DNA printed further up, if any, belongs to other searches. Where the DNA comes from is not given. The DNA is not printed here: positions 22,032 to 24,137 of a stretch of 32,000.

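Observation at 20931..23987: HerA-family ATPase followed by a wHTH + multi-zinc-ribbon + PD-(D/E)xK-like protein: candidate non-canonical HerA-nuclease module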

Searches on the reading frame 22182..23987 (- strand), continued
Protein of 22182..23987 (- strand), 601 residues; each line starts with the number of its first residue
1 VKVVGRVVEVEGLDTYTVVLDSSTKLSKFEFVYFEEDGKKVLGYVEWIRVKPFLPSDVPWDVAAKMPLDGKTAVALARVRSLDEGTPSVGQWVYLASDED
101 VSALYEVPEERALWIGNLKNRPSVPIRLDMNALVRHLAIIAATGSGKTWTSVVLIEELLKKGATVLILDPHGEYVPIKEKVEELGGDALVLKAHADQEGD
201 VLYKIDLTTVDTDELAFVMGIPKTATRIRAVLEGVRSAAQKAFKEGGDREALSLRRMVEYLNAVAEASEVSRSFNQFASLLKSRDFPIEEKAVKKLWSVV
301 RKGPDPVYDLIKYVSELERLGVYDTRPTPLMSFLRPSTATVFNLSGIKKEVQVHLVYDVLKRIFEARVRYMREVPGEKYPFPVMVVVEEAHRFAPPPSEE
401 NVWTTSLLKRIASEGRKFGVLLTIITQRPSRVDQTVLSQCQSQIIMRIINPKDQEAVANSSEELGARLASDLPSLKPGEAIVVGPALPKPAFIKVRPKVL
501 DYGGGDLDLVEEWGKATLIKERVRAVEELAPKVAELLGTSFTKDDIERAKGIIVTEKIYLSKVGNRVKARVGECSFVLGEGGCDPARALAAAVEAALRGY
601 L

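Call 39: find_encoding_contigs(protein=P0083, flank=8000, max_places=1)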
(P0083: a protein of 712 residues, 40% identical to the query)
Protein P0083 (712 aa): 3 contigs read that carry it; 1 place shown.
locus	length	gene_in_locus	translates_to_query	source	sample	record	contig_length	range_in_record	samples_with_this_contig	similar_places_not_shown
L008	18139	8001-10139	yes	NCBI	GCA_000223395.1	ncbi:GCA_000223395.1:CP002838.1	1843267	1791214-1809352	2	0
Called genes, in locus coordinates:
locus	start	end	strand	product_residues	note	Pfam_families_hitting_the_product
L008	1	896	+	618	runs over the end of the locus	PF03537:Glyco_hydro_114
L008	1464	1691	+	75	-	-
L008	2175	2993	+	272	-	PF00881:Nitroreductase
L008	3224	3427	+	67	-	PF11520:Cren7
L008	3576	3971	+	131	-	-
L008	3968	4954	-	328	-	PF01717:Meth_synt_2, PF08267:Meth_synt_1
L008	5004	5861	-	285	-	-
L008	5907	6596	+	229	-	PF04254:DUF432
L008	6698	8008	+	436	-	PF09376:NurA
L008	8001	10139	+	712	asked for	PF09378:HAS-barrel (faint), PF01935:DUF87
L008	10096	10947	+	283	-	PF05050:Methyltransf_21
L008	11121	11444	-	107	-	-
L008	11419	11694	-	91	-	PF09341:Pcc1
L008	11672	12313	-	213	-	-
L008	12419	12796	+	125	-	-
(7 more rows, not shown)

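Call 41: find_related_loci(query=A5, collection=genome_contigs, flank=8000)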
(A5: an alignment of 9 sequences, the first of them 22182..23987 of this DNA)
Query A5 (601 aa) in genome_contigs; peptide patterns used: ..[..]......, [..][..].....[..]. (x = any residue, [..] = any of these).
257 stretches matched a pattern; 107 encode a relative of the query (tblastn E <= 1e-3); the best 80 are kept; 80 distinct loci.
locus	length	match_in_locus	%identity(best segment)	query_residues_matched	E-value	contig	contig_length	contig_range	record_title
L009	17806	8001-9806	77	1-601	0e+0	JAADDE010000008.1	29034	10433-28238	MAG: Thermoproteota archaeon isolate L_MaxBin.089 contig-127_1167, whole genome shotgun sequence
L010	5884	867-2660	67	1-601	0e+0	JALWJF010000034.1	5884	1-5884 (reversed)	MAG: Desulfurococcales archaeon isolate M17_metabat1_scaf2bin.034 M17_NODE_18387_length_5884_cov_2.110474, whole genome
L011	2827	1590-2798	68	1-407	0e+0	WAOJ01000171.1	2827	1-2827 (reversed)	MAG: Desulfurococcales archaeon isolate S143_132_esom k151_515759, whole genome shotgun sequence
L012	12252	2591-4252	45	4-515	2e-145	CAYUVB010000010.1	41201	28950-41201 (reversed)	MAG TPA_asm: uncultured Desulfurococcales archaeon isolate binchicken_co6_386 genome assembly, contig: NODE_602_length_4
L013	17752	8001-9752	44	4-538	6e-144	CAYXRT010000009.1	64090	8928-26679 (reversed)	MAG TPA_asm: uncultured Desulfurococcales archaeon isolate SRP141552_co1_52 genome assembly, contig: NODE_141_length_640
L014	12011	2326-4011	45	4-516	4e-143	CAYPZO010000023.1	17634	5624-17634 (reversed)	MAG TPA_asm: uncultured Desulfurococcales archaeon isolate SRP141559_co1_84 genome assembly, contig: NODE_1609_length_17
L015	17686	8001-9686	45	2-516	1e-142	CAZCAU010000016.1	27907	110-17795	MAG TPA_asm: uncultured Desulfurococcales archaeon isolate SRP141559_co1_23 genome assembly, contig: NODE_690_length_279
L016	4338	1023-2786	42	2-542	1e-145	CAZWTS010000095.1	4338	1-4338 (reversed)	MAG TPA_asm: uncultured Desulfurococcales archaeon isolate binchicken_co219_299 genome assembly, contig: k141_624076, wh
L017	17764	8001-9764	42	4-543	4e-141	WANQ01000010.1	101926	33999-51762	MAG: Pyrodictiaceae archaeon isolate S141_63_esom k151_157418, whole genome shotgun sequence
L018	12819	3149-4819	44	40-558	2e-140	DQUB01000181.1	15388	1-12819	MAG TPA_asm: Pyrodictium sp. isolate SZUA-1443 k95_20290, whole genome shotgun sequence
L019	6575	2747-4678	40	2-584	2e-140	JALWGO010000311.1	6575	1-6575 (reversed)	MAG: Thermoprotei archaeon isolate T11_metabat2_scaf2bin.179 T11_NODE_8218_length_6575_cov_3.368021, whole genome shotgu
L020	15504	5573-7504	40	2-584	3e-139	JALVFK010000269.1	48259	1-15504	MAG: Desulfurococcales archaeon isolate A1_maxbin2_scaf2bin.023 A1_NODE_94_length_48259_cov_50.583313, whole genome shot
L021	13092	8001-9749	44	14-541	7e-136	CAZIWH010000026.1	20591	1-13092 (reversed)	MAG TPA_asm: uncultured Hyperthermus sp. isolate SRP163575_co1_287 genome assembly, contig: NODE_5374_length_20591_cov_6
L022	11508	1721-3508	41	4-543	1e-133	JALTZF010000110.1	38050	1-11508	MAG: Pyrodictiaceae archaeon isolate S141_metabat2_scaf2bin.116 S141_NODE_637_length_38050_cov_2.597026, whole genome sh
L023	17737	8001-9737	43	4-549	1e-132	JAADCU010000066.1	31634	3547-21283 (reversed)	MAG: Thermoproteota archaeon isolate L_MaxBin.038 contig-127_964, whole genome shotgun sequence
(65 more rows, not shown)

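Call 48: search_protein_families(library=pfam, proteins=[L007:6685-8004:+], max_evalue=0.01)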
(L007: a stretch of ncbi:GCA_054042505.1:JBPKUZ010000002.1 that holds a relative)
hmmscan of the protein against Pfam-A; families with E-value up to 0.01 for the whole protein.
L007:6685-8004:+ (439 aa): 1 family
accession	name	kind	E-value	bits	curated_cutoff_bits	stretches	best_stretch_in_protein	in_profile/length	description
PF09376.16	NurA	-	6.6e-05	22.9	21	1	51-401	2-252/254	NurA domain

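Call 64: search_protein_families(library=ncbifam, proteins=[P0106, P0097, P0083, P0043, P0021], max_evalue=1e-20)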
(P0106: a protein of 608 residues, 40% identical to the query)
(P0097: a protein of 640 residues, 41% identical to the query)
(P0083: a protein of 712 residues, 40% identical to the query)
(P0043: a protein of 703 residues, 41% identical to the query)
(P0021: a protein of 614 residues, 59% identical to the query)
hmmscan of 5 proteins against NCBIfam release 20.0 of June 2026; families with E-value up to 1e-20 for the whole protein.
P0106 (608 aa): 5 families
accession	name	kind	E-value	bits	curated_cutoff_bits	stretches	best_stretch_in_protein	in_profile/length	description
NF040937.1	HerA_Thermprot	equivalog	1.1e-67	228.5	800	2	344-525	307-484/487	DNA double-strand break repair helicase HerA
NF040819.1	helicase_HerA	equivalog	1.6e-61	208.5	970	2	388-536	402-552/561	DNA double-strand break repair helicase HerA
NF042944.1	HerA_antiphage_2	equivalog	1.1e-35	123.5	850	1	343-523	376-563/576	anti-phage-associated helicase HerA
NF042943.1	HerA_antiphage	equivalog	1.7e-30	106.1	800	1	346-504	396-551/566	anti-phage-associated helicase HerA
NF053655.1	CedD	equivalog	7.7e-30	104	600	0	389-503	420-526/527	DNA-translocating ATPase CedD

P0097 (640 aa): 5 families
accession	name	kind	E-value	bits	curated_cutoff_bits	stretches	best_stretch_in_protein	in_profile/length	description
NF040937.1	HerA_Thermprot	equivalog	1.3e-54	185.4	800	1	363-544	303-480/487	DNA double-strand break repair helicase HerA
NF040819.1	helicase_HerA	equivalog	2.4e-54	184.8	970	2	410-549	401-541/561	DNA double-strand break repair helicase HerA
NF042943.1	HerA_antiphage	equivalog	1e-29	103.6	800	1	368-527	395-551/566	anti-phage-associated helicase HerA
NF053655.1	CedD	equivalog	1.1e-27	97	600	0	413-526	421-526/527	DNA-translocating ATPase CedD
NF042944.1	HerA_antiphage_2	equivalog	4.8e-26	91.6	850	1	368-546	378-563/576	anti-phage-associated helicase HerA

P0083 (712 aa): 5 families
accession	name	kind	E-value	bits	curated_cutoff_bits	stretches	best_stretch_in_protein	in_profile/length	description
NF040819.1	helicase_HerA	equivalog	9.7e-65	219.1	970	2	440-584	401-548/561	DNA double-strand break repair helicase HerA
NF040937.1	HerA_Thermprot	equivalog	2.8e-51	174.5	800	1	395-576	305-484/487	DNA double-strand break repair helicase HerA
NF042944.1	HerA_antiphage_2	equivalog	1.2e-27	96.9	850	1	399-578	379-567/576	anti-phage-associated helicase HerA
NF053655.1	CedD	equivalog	3.8e-26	91.9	600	0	442-554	420-526/527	DNA-translocating ATPase CedD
NF042943.1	HerA_antiphage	equivalog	1.5e-24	86.5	800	0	436-555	428-551/566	anti-phage-associated helicase HerA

P0043 (703 aa): 5 families
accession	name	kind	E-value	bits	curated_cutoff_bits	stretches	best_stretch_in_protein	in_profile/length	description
NF040819.1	helicase_HerA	equivalog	2.4e-67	227.7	970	2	432-572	401-542/561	DNA double-strand break repair helicase HerA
NF040937.1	HerA_Thermprot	equivalog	3e-57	194.1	800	1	378-571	296-485/487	DNA double-strand break repair helicase HerA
NF042944.1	HerA_antiphage_2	equivalog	4.1e-34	118.3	850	1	389-570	377-565/576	anti-phage-associated helicase HerA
NF042943.1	HerA_antiphage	equivalog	2.4e-29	102.3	800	1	427-549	427-551/566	anti-phage-associated helicase HerA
NF053655.1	CedD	equivalog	2.1e-28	99.3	600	0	434-548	420-526/527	DNA-translocating ATPase CedD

P0021 (614 aa): 5 families
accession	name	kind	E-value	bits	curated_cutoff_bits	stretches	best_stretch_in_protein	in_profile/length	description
NF040819.1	helicase_HerA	equivalog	9.4e-68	229.1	970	2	381-536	401-557/561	DNA double-strand break repair helicase HerA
NF040937.1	HerA_Thermprot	equivalog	5.4e-55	186.7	800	1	335-517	304-482/487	DNA double-strand break repair helicase HerA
NF042944.1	HerA_antiphage_2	equivalog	8.3e-36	123.9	850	1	338-515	377-561/576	anti-phage-associated helicase HerA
NF053655.1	CedD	equivalog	4.2e-32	111.5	600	0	116-209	201-296/527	DNA-translocating ATPase CedD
NF042943.1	HerA_antiphage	equivalog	4.6e-29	101.4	800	1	376-498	427-551/566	anti-phage-associated helicase HerA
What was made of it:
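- On Archaeal DSB-repair HerA: HerAs encoded inside nurA-herA-mre11-rad50 operons score 175-229 bits (call 64).
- Closest known: Archaeal DSB-repair HerA. Same: Its NCBIfam score profile is the same as that of operon-encoded orthologues (call 64).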

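Call 79: find_encoding_contigs(protein=P0022, flank=10000, max_places=1)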
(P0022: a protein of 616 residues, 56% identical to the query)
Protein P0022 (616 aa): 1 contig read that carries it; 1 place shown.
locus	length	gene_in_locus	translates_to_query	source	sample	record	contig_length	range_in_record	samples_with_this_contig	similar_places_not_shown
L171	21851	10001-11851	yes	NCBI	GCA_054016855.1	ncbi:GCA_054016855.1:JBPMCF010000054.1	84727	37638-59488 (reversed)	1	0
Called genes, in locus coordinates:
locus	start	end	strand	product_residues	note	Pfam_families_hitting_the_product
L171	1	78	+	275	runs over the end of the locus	PF07318:DUF1464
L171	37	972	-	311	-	PF02729:OTCace_N, PF00185:OTCace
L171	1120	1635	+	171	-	-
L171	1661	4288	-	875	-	PF00005:ABC_tran (faint), PF02463:SMC_N, PF13175:AAA_15, PF13304:AAA_21 (faint), PF13476:AAA_23, PF13555:AAA_29, PF04423:Rad50_zn_hook (weak), PF13558:SbcC_Walker_B (weak)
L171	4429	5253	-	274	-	PF02540:NAD_synthase, PF03054:tRNA_Me_trans (faint)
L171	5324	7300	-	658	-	PF04312:DUF460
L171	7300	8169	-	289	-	PF09202:Rio2_N, PF01636:APH (faint), PF01163:RIO1, PF17667:Pkinase_fungal (faint), PF06293:Kdo (faint)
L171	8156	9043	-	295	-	PF26553:PDDEXK_19, PF01381:HTH_3, PF13560:HTH_31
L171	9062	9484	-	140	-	PF01886:DUF61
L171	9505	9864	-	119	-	-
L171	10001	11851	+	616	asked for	PF09378:HAS-barrel (faint), PF01935:DUF87, PF05872:HerA_C (faint)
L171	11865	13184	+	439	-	PF18551:TackOD1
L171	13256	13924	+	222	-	PF01487:DHquinase_I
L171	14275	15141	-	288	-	PF25087:GMPPB_C, PF00132:Hexapep (weak)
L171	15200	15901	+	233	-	PF12850:Metallophos_2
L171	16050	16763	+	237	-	PF13483:Lactamase_B_3, PF00753:Lactamase_B, PF12706:Lactamase_B_2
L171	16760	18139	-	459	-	PF02403:Seryl_tRNA_N, PF00587:tRNA-synt_2b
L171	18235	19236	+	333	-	PF01979:Amidohydro_1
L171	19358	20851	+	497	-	PF03951:Gln-synt_N, PF00120:Gln-synt_C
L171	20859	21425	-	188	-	-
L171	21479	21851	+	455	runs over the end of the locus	PF01336:tRNA_anti-codon, PF00152:tRNA-synt_2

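Call 80: find_encoding_contigs(protein=P0023, flank=10000, max_places=1)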
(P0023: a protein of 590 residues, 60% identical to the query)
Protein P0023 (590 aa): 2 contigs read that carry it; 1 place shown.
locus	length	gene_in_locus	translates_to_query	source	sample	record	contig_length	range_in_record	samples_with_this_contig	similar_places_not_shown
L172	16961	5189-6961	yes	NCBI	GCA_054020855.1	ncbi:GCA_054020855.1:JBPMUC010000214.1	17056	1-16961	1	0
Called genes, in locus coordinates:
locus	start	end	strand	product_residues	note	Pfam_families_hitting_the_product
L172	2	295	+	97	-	?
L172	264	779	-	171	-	PF04191:PEMT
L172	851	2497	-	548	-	PF00682:HMGL-like, PF22617:HCS_D2, PF08502:LeuA_dimer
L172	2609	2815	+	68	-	-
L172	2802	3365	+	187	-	-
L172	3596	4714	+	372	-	PF04055:Radical_SAM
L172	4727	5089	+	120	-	-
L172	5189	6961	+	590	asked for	PF01935:DUF87, PF05872:HerA_C (faint), PF10412:TrwB_AAD_bind (faint)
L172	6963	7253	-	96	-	-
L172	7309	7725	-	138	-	-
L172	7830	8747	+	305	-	-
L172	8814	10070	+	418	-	PF01523:PmbA_TldD_1st (weak), PF19290:PmbA_TldD_2nd (weak), PF19289:PmbA_TldD_3rd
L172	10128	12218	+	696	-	PF00662:Proton_antipo_N, PF00361:Proton_antipo_M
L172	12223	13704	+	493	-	PF00361:Proton_antipo_M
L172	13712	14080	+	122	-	PF00507:Oxidored_q4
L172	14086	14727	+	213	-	PF01058:Oxidored_q6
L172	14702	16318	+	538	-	PF00329:Complex1_30kDa, PF00346:Complex1_49kDa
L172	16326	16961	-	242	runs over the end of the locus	?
